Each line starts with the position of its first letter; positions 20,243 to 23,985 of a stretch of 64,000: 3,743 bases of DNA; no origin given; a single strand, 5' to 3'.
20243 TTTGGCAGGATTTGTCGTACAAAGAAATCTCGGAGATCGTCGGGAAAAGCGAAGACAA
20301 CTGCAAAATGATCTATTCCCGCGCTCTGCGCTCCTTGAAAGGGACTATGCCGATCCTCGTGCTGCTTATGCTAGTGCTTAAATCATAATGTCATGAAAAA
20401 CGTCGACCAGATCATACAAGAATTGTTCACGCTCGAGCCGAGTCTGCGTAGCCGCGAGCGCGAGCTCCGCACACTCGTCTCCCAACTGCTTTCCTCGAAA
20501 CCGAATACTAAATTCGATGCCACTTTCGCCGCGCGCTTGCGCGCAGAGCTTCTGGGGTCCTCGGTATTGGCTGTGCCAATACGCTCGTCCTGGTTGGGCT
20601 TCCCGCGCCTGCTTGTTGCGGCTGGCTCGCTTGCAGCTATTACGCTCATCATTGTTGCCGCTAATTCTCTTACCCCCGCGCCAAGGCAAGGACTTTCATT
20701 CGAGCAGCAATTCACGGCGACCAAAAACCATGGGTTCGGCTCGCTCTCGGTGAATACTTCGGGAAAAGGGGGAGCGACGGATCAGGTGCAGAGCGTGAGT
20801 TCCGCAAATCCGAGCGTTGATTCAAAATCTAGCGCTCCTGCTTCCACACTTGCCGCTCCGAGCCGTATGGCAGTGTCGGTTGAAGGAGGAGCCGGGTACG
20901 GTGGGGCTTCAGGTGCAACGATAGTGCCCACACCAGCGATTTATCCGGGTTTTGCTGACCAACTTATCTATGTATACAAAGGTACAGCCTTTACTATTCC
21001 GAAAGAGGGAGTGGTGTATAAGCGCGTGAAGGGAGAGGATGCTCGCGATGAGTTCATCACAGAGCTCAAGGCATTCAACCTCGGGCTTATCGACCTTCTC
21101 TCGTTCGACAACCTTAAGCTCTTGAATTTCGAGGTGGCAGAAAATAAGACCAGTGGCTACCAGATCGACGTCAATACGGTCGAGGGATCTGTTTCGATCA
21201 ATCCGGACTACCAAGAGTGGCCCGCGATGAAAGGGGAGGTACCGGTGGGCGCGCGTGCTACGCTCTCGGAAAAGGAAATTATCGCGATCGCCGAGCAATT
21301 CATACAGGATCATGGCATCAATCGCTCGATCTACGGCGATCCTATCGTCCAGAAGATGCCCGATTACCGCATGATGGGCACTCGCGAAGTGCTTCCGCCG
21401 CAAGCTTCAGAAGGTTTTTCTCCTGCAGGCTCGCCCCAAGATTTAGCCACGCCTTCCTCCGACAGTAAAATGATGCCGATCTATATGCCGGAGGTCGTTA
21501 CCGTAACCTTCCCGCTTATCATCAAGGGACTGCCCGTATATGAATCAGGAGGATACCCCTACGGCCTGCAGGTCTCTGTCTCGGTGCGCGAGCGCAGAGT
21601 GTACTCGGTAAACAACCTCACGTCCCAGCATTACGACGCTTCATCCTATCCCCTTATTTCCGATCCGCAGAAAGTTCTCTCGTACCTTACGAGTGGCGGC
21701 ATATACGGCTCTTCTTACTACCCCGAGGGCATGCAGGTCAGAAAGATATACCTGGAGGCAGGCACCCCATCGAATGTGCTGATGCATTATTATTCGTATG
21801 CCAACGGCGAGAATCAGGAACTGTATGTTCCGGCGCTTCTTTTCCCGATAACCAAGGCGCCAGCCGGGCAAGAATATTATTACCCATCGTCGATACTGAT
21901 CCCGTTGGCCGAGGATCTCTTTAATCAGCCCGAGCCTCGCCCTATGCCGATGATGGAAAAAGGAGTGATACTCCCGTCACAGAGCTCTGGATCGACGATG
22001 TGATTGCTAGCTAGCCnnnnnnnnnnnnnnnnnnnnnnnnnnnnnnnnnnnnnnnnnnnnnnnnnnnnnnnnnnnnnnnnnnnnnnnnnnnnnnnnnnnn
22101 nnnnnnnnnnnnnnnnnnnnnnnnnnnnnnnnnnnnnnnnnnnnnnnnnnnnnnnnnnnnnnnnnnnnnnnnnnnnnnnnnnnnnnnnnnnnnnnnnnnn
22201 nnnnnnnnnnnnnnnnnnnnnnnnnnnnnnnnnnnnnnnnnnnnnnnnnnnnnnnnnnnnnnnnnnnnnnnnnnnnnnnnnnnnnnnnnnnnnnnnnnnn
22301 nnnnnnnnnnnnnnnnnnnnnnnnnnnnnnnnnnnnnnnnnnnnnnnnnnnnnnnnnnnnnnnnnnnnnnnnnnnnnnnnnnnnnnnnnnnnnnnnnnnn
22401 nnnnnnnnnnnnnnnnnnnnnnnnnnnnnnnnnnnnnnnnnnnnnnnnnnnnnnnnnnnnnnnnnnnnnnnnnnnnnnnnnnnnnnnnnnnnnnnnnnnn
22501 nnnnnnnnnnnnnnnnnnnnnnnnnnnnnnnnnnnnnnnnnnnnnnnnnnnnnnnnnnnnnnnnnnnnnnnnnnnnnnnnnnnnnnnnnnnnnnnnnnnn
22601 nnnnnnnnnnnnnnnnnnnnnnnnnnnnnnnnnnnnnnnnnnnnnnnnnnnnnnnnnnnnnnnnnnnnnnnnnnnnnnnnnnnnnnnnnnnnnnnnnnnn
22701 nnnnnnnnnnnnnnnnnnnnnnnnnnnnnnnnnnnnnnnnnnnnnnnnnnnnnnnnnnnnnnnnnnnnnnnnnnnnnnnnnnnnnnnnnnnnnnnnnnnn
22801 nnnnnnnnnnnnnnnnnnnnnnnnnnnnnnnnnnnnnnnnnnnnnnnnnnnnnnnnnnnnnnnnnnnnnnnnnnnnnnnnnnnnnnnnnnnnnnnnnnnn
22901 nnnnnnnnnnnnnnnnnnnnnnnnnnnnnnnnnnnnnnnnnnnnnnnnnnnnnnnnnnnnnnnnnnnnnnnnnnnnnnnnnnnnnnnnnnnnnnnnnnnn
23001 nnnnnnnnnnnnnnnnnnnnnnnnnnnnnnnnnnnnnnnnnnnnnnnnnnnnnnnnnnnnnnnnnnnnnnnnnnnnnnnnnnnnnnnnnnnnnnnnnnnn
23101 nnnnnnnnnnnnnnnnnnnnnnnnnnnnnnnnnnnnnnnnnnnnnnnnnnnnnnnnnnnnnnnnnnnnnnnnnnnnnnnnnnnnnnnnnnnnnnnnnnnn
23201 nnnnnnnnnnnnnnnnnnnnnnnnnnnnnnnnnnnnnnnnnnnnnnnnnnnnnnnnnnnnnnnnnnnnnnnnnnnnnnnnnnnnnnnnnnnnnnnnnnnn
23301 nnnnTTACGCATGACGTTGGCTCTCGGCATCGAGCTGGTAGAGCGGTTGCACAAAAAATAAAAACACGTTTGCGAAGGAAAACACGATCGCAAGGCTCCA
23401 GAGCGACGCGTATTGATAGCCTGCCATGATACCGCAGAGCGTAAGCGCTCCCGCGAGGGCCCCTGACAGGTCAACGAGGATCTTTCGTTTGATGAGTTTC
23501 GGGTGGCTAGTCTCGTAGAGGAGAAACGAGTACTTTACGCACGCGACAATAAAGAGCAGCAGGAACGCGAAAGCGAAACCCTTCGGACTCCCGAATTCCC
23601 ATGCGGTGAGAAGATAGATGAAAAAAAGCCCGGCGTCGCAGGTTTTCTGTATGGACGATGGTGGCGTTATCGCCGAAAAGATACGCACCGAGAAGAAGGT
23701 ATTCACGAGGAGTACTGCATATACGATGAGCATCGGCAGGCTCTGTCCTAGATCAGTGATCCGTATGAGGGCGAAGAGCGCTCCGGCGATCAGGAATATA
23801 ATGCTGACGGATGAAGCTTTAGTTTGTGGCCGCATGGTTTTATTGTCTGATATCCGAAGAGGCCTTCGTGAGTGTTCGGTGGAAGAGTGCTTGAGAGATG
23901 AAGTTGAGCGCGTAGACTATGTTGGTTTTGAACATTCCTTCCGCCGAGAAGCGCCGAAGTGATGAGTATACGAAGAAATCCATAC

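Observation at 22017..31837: Ten-gene minus-strand operon: ECF sigma, anti-sigma-like, DUF5666-like, tripartite MacAB-HlyD efflux, DedA, two GT2, membrane protein and a NOX-like FRD oxidoreductase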

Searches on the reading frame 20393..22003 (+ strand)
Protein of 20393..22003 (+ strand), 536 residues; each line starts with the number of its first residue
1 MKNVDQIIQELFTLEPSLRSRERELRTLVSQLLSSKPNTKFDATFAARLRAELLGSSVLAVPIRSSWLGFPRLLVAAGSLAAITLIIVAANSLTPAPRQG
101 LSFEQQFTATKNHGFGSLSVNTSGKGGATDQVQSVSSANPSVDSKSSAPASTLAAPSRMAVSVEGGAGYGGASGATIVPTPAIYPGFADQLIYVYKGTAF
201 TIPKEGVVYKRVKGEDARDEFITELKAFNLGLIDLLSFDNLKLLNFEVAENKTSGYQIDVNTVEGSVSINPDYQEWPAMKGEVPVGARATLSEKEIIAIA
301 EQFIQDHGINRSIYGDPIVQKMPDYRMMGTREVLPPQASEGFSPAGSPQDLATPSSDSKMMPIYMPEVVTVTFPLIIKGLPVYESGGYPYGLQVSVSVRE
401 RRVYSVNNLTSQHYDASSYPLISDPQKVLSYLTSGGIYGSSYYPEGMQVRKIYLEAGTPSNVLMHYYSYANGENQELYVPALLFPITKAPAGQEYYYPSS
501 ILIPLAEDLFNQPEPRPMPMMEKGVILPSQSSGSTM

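Call 5: search_protein_families(library=pfam, proteins=[window:20393-22003:+], max_evalue=0.01)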
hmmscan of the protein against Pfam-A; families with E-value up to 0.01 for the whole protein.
window:20393-22003:+ (536 aa): 1 family
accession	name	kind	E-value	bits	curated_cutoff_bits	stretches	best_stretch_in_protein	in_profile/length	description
PF09314.17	DUF1972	-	0.0038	17.3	25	1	256-311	111-167/186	Domain of unknown function (DUF1972)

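Call 35: search_protein_families(library=pfam, proteins=[window:20393-22003:+], max_evalue=10)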
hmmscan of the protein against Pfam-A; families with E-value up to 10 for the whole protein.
window:20393-22003:+ (536 aa): 2 families
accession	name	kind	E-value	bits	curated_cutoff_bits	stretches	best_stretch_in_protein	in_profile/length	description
PF09314.17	DUF1972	-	0.0038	17.3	25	1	256-311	111-167/186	Domain of unknown function (DUF1972)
PF14285.11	DUF4367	-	0.68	10.9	22.1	0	440-473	4-36/110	Domain of unknown function (DUF4367)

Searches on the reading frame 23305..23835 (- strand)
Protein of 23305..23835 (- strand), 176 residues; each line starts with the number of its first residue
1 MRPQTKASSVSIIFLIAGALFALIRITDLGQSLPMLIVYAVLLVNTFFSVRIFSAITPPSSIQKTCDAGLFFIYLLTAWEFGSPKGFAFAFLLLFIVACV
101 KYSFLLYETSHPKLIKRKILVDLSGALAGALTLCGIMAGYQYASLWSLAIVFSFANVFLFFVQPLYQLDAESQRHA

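Call 5: search_protein_families(library=pfam, proteins=[window:23305-23835:-], max_evalue=0.01)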
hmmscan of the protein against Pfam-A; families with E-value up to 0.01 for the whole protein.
window:23305-23835:- (176 aa): 0 families

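Call 7: search_protein_families(library=ncbifam, proteins=[window:23305-23835:-], max_evalue=0.01)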
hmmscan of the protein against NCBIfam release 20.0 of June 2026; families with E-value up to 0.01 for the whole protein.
window:23305-23835:- (176 aa): 0 families

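Call 30: find_homologous_proteins(query=window:23305-23835:-)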
Query window:23305-23835:- (176 aa): 4 proteins with E <= 0.001 among 382 candidates.
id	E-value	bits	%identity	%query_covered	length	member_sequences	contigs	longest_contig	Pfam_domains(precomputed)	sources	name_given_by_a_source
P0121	6.2e-106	370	100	100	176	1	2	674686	-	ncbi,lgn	-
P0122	3.7e-35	139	48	96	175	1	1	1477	-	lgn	-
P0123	3.8e-33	133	45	96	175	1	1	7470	-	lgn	-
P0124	4.1e-32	130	48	94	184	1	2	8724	-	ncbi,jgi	jgi:hypothetical protein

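Call 31: find_encoding_contigs(protein=P0124, flank=10000, max_places=2)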
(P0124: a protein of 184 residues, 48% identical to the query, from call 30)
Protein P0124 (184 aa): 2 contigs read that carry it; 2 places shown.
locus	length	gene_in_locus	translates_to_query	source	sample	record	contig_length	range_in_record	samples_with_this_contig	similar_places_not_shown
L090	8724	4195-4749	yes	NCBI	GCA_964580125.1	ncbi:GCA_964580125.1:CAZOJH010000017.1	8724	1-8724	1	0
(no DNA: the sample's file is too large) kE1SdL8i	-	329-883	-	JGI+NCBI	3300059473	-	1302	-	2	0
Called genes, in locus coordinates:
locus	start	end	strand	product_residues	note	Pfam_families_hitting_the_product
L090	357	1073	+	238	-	PF13641:Glyco_tranf_2_3, PF00535:Glycos_transf_2, PF10111:Glyco_tranf_2_2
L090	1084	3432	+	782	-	PF00122:E1-E2_ATPase, PF00702:Hydrolase, PF08282:Hydrolase_3 (faint)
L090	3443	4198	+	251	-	PF13641:Glyco_tranf_2_3, PF00535:Glycos_transf_2, PF10111:Glyco_tranf_2_2 (weak), PF13632:Glyco_trans_2_3 (weak)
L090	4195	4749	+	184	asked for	-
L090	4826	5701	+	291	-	PF00483:NTP_transferase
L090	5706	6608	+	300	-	PF03462:PCRF, PF00472:RF-1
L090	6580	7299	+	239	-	PF02463:SMC_N (weak), PF00931:NB-ARC (faint), PF13175:AAA_15 (faint), PF00005:ABC_tran, PF13304:AAA_21 (weak)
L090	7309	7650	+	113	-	-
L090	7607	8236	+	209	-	-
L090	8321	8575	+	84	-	-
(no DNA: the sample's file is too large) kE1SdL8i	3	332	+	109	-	?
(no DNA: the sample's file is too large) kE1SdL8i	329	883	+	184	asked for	-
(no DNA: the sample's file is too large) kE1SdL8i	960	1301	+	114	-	?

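Call 32: find_encoding_contigs(protein=P0123, flank=10000, max_places=2)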
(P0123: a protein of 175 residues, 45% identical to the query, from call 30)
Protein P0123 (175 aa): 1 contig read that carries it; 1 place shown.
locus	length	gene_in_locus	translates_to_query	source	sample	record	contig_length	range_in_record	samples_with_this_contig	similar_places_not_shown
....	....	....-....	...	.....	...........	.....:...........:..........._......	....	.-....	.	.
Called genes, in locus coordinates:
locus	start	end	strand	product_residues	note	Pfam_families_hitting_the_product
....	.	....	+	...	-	?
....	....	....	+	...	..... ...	-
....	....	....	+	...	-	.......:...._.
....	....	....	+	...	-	-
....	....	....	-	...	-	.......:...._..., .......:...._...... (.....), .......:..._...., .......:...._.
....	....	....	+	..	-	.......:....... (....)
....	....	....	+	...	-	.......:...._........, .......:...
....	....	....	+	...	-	-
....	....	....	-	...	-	-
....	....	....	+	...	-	-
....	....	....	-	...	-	?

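Call 35: search_protein_families(library=pfam, proteins=[window:23305-23835:-], max_evalue=10)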
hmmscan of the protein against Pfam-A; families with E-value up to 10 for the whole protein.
window:23305-23835:- (176 aa): 0 families

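Call 56: search_protein_representatives(alignment_id=A2)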
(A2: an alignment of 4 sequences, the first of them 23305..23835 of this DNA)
Query: 4 sequences, 180 profile positions. Proteins with E-value up to 0.001 (for the whole library): 279; up to 1e-10: 244; up to 1e-30: 74. The best 150 are listed.
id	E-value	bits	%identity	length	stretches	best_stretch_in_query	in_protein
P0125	4.4e-54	199.5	-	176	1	3-175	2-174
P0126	7.3e-52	192.3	-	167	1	16-178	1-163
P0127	3.2e-50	186.9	-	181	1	6-175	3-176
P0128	6.5e-50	185.9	-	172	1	3-173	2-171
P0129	8.4e-50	185.6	-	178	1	4-177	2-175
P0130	1.8e-49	184.5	-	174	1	5-175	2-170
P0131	2.5e-47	177.5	-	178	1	5-173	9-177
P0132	2.3e-45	171.1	-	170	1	9-175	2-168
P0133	4.3e-45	170.2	-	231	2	64-175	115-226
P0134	8.1e-45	169.3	-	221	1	6-174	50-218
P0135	1.3e-44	168.7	-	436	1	5-174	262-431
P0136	5.0e-44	166.8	-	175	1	1-174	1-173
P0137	5.6e-44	166.6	-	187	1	2-175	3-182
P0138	1.6e-43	165.1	-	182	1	5-172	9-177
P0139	3.3e-43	164.1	-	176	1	4-173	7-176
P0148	1.2e-38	149.2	-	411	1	6-175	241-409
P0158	2.7e-36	141.6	-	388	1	8-172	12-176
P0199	1.4e-30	123.0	-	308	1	8-172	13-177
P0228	8.1e-28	114.0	-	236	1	8-171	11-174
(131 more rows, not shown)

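Call 57: search_protein_families(library=pfam, proteins=[P0135, P0148, P0158, P0199, P0133, P0134, P0228], max_evalue=0.001)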
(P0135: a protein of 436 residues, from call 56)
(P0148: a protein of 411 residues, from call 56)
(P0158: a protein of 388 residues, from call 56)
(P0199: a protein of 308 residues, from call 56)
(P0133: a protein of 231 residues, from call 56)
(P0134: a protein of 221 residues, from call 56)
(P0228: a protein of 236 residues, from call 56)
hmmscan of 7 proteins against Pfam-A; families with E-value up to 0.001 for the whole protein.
P0135 (436 aa): 3 families
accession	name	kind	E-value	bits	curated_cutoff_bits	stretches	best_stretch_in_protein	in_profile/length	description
PF00535.33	Glycos_transf_2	-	2.1e-26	93.3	23.3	1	10-133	1-128/168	Glycosyl transferase family 2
PF10111.15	Glyco_tranf_2_2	-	1e-09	38.7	27.3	1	10-94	1-92/276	Glycosyltransferase like family 2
PF13641.12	Glyco_tranf_2_3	-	4.6e-09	37.1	27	1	9-192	3-198/230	Glycosyltransferase like family 2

P0148 (411 aa): 7 families
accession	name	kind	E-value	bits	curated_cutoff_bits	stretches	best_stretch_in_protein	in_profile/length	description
PF00535.33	Glycos_transf_2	-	2.2e-29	103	23.3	1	4-157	1-164/168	Glycosyl transferase family 2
PF13641.12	Glyco_tranf_2_3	-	1.3e-12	48.6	27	1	3-184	3-198/230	Glycosyltransferase like family 2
PF10111.15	Glyco_tranf_2_2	-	4.2e-09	36.7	27.3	1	4-191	1-210/276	Glycosyltransferase like family 2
PF13632.12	Glyco_trans_2_3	-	2.9e-08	34.2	27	1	79-279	2-153/198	Glycosyl transferase family group 2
PF13704.12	Glyco_tranf_2_4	-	2.5e-06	28.3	27.5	1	11-85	2-81/98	Glycosyl transferase family 2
PF13506.12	Glyco_transf_21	-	0.00046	20.1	21.7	1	60-187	12-144/174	Glycosyl transferase family 21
PF02709.20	Glyco_transf_7C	-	0.00071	19.6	23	0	136-192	10-67/78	N-terminal domain of galactosyltransferase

P0158 (388 aa): 1 family
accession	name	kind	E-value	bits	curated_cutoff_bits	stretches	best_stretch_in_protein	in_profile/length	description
PF00293.34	NUDIX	-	6.2e-15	55.8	21.1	1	227-352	2-132/134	NUDIX domain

P0199 (308 aa): 0 families

P0133 (231 aa): 0 families

P0134 (221 aa): 0 families

P0228 (236 aa): 0 families

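Call 70: predict_structure(alignment_id=A3)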
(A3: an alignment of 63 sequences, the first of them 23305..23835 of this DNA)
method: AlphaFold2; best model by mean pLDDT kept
length: 176 residues; sequences in the alignment: 63
mean_pLDDT: 95.4   pTM: 0.90
mean pLDDT of the five models: 95.4, 95.0, 95.0, 94.7, 94.3
residues with pLDDT >= 90: 159; 70-90: 13; 50-70: 4; < 50: 0
segments of 3 or more residues with pLDDT < 50: none
pLDDT, mean of each block of 10 residues (from residue 1): 95 98 97 98 97 95 97 98 98 98 96 96 98 98 98 95 84 67
secondary structure, 60 per line:
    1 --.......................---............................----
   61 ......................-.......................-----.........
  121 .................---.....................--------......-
elements in order: H3-25 H29-56 H61-82 H84-106 H112-137 H141-161 H170-175

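Call 73: fold_search(model_id=the predicted structure, library=pdb)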
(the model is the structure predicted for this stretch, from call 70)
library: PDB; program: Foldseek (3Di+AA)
matches with E <= 10: 380; with E <= 0.001: 0
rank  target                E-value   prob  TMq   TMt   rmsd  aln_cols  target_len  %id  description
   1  5vre_A                5.5e-02  1.00  0.66  0.62   4.1       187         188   13  Crystal structure of a lysosomal potassium-selective channel TMEM175 homolog from Chamaesiphon Minutus (released 2017-07-19)
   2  6swr_B                1.5e-01  0.98  0.50  0.41   7.5       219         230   14  Crystal structure of the lysosomal potassium channel MtTMEM175 T38A mutant soaked with zinc (released 2020-04-15)
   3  6hd8_B                1.9e-01  0.97  0.51  0.42   7.7       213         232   14  Crystal structure of the potassium channel MtTMEM175 in complex with a Nanobody-MBP fusion protein (released 2019-08-28)
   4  6hdc_B                2.0e-01  0.96  0.48  0.39   8.3       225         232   15  Crystal structure of the potassium channel MtTMEM175 T38A variant in complex with a Nanobody-MBP fusion protein (released 2019-08-28)
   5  6swr_E                2.7e-01  0.96  0.51  0.42   7.3       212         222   14  Crystal structure of the lysosomal potassium channel MtTMEM175 T38A mutant soaked with zinc (released 2020-04-15)
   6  9vsq_A                5.6e-01  0.72  0.43  0.22   8.7       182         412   14  The TUG-891-bound structure of TMEM175 (released 2025-09-17)
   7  9jj1_A                7.2e-01  0.35  0.33  0.23  11.8       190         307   13  Cryo-EM structure of human ZnT3 (released 2025-06-04)
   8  8qad                  7.9e-01  0.66  0.38  0.45   7.7       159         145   11  X-ray crystal structure of a de novo designed single-chain antiparallel 6-helix coiled-coil alpha-helical barrel, sc-apC (released 2024-07-03)
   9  7f4d_R                7.9e-01  0.13  0.23  0.17  20.0       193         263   11  Cryo-EM structure of alpha-MSH-bound melanocortin-1 receptor in complex with Gs protein and Nb35 (released 2021-09-08)
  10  8xn1_B                9.6e-01  0.21  0.28  0.19  13.0       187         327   13  Cryo-EM structure of human ZnT3, in the presence of zinc, determined in an inward-facing conformation (released 2024-10-30)
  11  9cf8_0                1.1e+00  0.18  0.25  0.22  21.0       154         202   14  Cryo-EM structure of human kidney V-ATPase state 1 (released 2025-08-06)
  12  7t9i_R                1.1e+00  0.13  0.23  0.09  19.2       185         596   12  Native human TSH bound to human Thyrotropin receptor in complex with miniGs399 (composite structure) (released 2022-08-03)
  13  8irs_R                1.3e+00  0.12  0.24  0.17  19.2       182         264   12  Dopamine Receptor D2R-Gi-Rotigotine complex (released 2023-06-07)
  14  6ikn_B                1.3e+00  0.09  0.21  0.14  35.2       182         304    9  Crystal structure of the GAS7 F-BAR domain (released 2019-10-16)
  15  7e2y_R                1.3e+00  0.08  0.19  0.14  18.7       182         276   11  Serotonin-bound Serotonin 1A (5-HT1A) receptor-Gi protein complex (released 2021-04-14)
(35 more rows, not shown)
